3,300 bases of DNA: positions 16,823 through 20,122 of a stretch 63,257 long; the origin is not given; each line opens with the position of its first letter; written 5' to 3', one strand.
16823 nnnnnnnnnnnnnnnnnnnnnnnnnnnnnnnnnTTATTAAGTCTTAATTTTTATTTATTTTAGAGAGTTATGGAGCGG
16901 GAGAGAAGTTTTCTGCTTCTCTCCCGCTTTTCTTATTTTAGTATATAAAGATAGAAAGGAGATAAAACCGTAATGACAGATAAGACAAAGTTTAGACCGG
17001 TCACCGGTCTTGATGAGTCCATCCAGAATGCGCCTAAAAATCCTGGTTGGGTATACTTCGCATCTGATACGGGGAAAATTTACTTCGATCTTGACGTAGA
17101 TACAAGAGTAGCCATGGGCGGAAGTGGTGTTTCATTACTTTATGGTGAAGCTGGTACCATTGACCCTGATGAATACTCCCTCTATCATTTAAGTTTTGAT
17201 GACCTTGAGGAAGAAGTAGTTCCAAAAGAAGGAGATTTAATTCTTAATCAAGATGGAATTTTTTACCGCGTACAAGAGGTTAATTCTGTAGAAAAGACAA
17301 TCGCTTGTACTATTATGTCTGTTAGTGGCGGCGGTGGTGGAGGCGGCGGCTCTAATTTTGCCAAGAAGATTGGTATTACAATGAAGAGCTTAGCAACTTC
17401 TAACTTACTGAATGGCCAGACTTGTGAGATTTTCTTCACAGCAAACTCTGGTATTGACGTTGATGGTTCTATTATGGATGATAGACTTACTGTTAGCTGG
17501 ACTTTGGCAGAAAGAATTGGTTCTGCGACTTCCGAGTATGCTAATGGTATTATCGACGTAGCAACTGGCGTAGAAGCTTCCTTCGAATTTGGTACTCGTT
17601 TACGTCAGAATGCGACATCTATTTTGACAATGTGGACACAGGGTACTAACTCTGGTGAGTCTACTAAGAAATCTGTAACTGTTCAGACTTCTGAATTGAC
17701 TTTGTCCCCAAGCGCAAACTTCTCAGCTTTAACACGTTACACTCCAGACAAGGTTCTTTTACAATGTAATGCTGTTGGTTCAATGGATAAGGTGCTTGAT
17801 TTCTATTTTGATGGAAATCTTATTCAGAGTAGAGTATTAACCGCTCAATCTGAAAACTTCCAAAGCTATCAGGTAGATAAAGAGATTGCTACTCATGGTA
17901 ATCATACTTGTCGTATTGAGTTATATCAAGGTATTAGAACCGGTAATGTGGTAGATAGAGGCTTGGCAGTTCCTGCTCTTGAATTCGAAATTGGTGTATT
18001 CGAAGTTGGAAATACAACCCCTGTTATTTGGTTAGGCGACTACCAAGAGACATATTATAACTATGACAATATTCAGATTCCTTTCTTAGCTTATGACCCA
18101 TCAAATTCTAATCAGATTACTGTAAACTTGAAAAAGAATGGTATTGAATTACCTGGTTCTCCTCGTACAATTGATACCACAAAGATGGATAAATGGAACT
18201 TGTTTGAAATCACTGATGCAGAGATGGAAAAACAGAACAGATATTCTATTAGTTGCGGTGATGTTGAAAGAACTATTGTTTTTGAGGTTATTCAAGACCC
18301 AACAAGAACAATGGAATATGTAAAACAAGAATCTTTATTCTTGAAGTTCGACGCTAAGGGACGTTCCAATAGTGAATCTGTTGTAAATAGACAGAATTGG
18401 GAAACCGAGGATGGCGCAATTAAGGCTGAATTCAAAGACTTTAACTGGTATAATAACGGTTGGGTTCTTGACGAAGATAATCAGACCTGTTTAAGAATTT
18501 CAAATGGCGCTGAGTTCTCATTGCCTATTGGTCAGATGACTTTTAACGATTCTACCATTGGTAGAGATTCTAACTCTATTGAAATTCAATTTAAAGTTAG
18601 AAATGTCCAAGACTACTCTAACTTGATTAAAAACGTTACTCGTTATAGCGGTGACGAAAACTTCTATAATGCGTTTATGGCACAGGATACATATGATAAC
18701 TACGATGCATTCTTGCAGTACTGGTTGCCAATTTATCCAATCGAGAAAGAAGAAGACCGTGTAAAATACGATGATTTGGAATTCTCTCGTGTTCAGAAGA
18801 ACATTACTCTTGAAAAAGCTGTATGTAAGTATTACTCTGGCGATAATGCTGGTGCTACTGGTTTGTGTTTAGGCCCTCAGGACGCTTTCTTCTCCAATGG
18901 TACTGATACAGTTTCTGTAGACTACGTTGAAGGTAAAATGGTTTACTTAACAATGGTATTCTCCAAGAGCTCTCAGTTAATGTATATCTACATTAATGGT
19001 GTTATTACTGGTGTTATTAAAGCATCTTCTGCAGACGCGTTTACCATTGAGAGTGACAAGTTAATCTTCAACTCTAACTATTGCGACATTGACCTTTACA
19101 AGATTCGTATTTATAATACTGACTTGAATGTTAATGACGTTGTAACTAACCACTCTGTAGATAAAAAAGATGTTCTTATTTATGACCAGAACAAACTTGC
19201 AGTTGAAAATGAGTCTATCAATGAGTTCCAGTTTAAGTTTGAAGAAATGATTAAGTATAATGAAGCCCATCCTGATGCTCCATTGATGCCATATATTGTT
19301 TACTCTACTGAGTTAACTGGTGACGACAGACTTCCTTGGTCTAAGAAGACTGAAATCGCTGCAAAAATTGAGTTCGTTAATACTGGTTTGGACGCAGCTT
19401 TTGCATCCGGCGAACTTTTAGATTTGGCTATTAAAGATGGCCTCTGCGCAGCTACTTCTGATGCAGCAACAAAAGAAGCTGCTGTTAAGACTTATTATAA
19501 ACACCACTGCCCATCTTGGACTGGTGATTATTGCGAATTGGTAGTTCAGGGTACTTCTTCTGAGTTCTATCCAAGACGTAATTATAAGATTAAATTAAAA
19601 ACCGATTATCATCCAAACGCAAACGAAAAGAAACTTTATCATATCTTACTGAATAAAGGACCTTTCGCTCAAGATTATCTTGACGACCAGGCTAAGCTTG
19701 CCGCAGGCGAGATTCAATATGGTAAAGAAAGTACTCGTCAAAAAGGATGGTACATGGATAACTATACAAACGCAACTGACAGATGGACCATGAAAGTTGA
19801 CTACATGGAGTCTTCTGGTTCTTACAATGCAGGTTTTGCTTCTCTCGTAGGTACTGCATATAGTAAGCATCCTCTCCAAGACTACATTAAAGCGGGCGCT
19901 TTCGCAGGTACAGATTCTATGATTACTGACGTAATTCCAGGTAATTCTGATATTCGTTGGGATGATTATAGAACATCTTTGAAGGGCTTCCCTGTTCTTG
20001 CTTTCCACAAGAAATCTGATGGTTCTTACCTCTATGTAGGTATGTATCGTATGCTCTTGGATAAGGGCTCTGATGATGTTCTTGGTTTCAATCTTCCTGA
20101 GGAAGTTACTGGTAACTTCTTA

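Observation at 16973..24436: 2487-aa tail protein combining a poly-Gly linker, Listeria-Bacteroides repeat units and BspA-type leucine-rich repeats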

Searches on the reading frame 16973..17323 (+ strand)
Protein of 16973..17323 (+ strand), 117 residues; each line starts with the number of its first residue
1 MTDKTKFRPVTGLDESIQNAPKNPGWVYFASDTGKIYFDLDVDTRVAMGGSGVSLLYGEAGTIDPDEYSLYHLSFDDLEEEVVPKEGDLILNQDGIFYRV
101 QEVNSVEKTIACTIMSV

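Call 96: search_protein_families(library=pfam, proteins=[window:16973-17323:+], max_evalue=1)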
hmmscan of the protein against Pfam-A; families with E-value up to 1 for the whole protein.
window:16973-17323:+ (117 aa): 1 family
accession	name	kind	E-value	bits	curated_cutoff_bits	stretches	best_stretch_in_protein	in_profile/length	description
PF09346.15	SMI1_KNR4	-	0.14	13.2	25.4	1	18-78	70-122/125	SMI1 / KNR4 family (SUKH-1)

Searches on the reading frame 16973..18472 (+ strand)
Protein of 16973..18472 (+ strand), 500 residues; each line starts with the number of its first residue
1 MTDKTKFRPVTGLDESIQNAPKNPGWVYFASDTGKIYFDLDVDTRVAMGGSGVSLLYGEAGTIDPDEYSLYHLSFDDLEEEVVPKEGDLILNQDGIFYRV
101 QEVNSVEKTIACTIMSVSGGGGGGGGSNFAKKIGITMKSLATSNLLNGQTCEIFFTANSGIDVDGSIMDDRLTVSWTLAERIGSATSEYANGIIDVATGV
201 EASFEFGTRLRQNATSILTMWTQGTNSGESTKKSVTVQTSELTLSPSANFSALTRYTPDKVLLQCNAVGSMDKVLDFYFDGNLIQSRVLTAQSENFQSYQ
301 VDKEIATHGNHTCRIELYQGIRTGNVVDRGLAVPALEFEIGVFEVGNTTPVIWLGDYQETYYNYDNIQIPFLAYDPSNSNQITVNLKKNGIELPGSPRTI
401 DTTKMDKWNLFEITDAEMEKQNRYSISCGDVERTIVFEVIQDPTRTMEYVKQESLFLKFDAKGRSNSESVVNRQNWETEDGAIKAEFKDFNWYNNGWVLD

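Call 8: search_protein_families(library=pfam, proteins=[window:16973-18472:+], max_evalue=10)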
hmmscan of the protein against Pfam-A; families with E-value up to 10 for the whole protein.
window:16973-18472:+ (500 aa): 1 family
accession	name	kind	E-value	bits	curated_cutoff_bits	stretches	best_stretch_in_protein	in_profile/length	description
PF00541.23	Adeno_knob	-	0.15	12.1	25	1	431-481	43-92/182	Adenoviral fibre protein (knob domain)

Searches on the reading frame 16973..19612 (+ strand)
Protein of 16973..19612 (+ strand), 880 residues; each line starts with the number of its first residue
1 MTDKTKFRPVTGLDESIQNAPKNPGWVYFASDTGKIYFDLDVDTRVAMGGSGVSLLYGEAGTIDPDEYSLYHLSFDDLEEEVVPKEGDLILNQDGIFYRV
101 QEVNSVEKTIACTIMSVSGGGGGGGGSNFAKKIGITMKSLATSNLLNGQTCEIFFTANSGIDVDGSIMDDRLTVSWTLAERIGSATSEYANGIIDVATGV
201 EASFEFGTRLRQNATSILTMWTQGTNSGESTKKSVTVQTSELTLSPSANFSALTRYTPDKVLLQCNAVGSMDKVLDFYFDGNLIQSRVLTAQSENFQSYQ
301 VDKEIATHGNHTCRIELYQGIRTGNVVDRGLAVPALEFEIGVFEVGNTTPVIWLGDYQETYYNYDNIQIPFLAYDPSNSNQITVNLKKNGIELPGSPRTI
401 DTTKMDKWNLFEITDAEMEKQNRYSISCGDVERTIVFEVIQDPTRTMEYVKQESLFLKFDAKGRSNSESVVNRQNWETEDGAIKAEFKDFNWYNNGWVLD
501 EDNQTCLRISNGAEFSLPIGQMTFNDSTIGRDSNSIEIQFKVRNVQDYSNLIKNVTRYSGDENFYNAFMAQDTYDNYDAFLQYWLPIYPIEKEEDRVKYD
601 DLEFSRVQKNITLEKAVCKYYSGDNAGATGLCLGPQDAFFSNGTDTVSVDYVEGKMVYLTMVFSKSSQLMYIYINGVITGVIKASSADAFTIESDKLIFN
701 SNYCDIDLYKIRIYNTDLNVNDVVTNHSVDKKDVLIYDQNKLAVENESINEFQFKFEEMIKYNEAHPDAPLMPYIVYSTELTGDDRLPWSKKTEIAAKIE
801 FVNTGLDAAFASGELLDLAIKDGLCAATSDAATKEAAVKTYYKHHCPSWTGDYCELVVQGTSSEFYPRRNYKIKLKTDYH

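Call 42: predict_structure(alignment_id=A7)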
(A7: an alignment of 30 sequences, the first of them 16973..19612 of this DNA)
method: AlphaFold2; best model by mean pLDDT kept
length: 880 residues; sequences in the alignment: 30
mean_pLDDT: 84.7   pTM: 0.66
mean pLDDT of the five models: 84.7, 84.1, 82.4, 82.1, 81.9
residues with pLDDT >= 90: 336; 70-90: 475; 50-70: 43; < 50: 26
segments of 3 or more residues with pLDDT < 50: 1-4, 50-52, 117-128, 862-867
pLDDT, mean of each block of 10 residues (from residue 1): 51 80 80 71 68 67 69 81 73 77 77 57 38 84 78 89 80 90 76 89 88 87 87 89 90 91 92 94 95 93 94 94 80 91 92 94 92 89 93 89 86 90 94 95 87 92 90 89 93 87 92 94 83 89 88 87 91 88 89 84 84 91 90 93 91 92 90 89 88 94 94 92 92 86 77 77 75 82 75 86 85 81 85 85 88 83 51 80
secondary structure, 60 per line:
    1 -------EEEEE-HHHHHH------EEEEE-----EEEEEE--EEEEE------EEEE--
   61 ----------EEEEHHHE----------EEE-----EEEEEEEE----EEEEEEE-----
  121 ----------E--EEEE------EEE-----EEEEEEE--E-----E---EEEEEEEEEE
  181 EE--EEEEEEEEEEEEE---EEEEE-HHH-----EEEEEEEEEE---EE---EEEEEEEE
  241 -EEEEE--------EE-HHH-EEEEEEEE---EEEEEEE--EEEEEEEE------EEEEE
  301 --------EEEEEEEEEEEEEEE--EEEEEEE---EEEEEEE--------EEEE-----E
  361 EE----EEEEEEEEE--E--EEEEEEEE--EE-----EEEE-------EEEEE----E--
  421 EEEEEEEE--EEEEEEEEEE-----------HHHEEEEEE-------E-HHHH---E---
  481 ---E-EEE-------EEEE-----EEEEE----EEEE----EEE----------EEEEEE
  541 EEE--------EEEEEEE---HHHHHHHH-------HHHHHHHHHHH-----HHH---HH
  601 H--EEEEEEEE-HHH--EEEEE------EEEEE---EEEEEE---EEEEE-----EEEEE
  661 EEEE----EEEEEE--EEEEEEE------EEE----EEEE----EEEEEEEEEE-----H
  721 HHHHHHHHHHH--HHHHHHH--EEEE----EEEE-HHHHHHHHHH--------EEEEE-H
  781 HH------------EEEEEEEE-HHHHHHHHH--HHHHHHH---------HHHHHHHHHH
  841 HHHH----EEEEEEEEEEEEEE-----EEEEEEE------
elements in order (helices of 4 or more, strands of 3 or more residues): E8-12 H14-19 E26-30 E36-41 E44-48 E55-58 E71-74 E89-91 E97-104 E109-115 E134-137 E144-146 E152-158 E171-182 E185-197 E201-205 E215-224 E233-240 E242-246 E262-269 E273-279 E282-289 E296-300 E309-323 E326-332 E336-342 E351-354 E360-362 E367-375 E381-388 E398-401 E409-413 E421-428 E431-440 E455-460 H470-473 E486-488 E496-499 E505-509 E514-517 E522-524 E535-543 E552-558 H562-569 H577-587 E604-611 E618-622 E629-633 E637-642 E646-650 E656-664 E669-674 E677-683 E690-692 E697-700 E705-714 H720-731 H734-740 E743-746 E751-754 H756-765 E774-778 E795-802 H804-812 H815-821 H831-844 E849-862 E868-874

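Call 46: fold_search(model_id=the predicted structure, library=pdb)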
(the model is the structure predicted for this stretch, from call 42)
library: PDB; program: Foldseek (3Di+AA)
matches with E <= 10: 1809; with E <= 0.001: 270
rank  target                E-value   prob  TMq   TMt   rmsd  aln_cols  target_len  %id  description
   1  9fx3_A                1.8e-10  1.00  0.14  0.12  27.8       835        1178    9  Structure of active human CD109 (released 2025-03-19)
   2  9u5z_E                5.9e-10  1.00  0.10  0.07  36.8       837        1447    8  C3 convertases zymogen C4b2 in activation state (released 2026-01-14)
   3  9u61_C                1.9e-09  1.00  0.14  0.17  24.7       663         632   10  CP/MBL pathways C3 convertase C4b2a and C3 complex (released 2026-01-14)
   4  9fx2                  2.5e-09  1.00  0.12  0.09  36.6       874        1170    8  Structure of methylamine activated CD109 (released 2025-03-19)
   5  7s62                  3.6e-09  1.00  0.17  0.13  28.9       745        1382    8  Locally refined protomer structure of native-form oocyte/egg Alpha-2-Macroglobulin (A2Moo) tetramer (released 2022-01-05)
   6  9u62_E                3.8e-09  1.00  0.15  0.10  37.7       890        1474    8  AP pathways C3 convertase C3bBbP and C3 complex (released 2026-01-14)
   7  7q1y_A                4.4e-09  1.00  0.15  0.11  36.4       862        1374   10  X-ray structure of human A2ML1 (released 2022-04-20)
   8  8oq3_A                4.9e-09  1.00  0.15  0.10  27.9       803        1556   10  Structure of methylamine treated human complement C3 (released 2024-02-21)
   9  7s63_A                5.1e-09  1.00  0.17  0.12  30.9       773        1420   10  Native-form oocyte/egg Alpha-2-Macroglobulin (A2Moo) tetramer (released 2022-01-05)
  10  7zgj_A                7.4e-09  1.00  0.14  0.17  23.1       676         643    9  Trypanosoma brucei gambiense ISG65 in complex with human complement component C3 (released 2023-04-05)
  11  4e0s_A                7.8e-09  1.00  0.15  0.10  39.1       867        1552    6  Crystal Structure of C5b-6 (released 2012-04-18)
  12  7q62_A                8.2e-09  1.00  0.16  0.13  37.3       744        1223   11  Structure of TEV cleaved A2ML1 dimer (A2ML1-TT dimer) (released 2022-04-20)
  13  8cem_E                1.5e-08  1.00  0.14  0.18  22.5       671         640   11  Structure of bovine native C3, re-refinement (released 2023-04-05)
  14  7q62_B                1.6e-08  1.00  0.16  0.16  36.3       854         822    9  Structure of TEV cleaved A2ML1 dimer (A2ML1-TT dimer) (released 2022-04-20)
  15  8ayh_B                2.0e-08  1.00  0.14  0.14  33.1       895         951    7  Structure of Complement C5 in Complex with small molecule inhibitor and CVF (released 2022-12-21)
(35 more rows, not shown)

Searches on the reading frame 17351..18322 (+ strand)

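Call 96: search_protein_families(library=pfam, proteins=[window:17351-18322:+], max_evalue=1)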
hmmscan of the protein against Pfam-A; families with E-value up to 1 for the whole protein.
window:17351-18322:+ (324 aa): 1 family
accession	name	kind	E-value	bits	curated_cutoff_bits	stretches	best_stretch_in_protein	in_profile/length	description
PF13205.12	Big_5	-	0.25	12.5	23.6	1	70-131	19-80/105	Bacterial Ig-like domain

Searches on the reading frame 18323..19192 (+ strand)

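Call 96: search_protein_families(library=pfam, proteins=[window:18323-19192:+], max_evalue=1)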
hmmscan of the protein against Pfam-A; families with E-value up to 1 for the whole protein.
window:18323-19192:+ (290 aa): 1 family
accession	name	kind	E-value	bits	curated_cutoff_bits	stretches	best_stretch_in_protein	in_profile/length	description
PF13385.13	Laminin_G_3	-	0.01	16.4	27.6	1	199-273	74-150/151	Concanavalin A-like lectin/glucanases superfamily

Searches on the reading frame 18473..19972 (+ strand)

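Call 8: search_protein_families(library=pfam, proteins=[window:18473-19972:+], max_evalue=10)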
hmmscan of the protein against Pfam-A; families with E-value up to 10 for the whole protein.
window:18473-19972:+ (500 aa): 2 families
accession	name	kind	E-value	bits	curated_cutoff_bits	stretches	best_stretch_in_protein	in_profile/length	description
PF12636.12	DUF3781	-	0.028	14.8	27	1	94-116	4-26/72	Protein of unknown function (DUF3781)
PF13385.13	Laminin_G_3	-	0.035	14.7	27.6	1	149-223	74-150/151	Concanavalin A-like lectin/glucanases superfamily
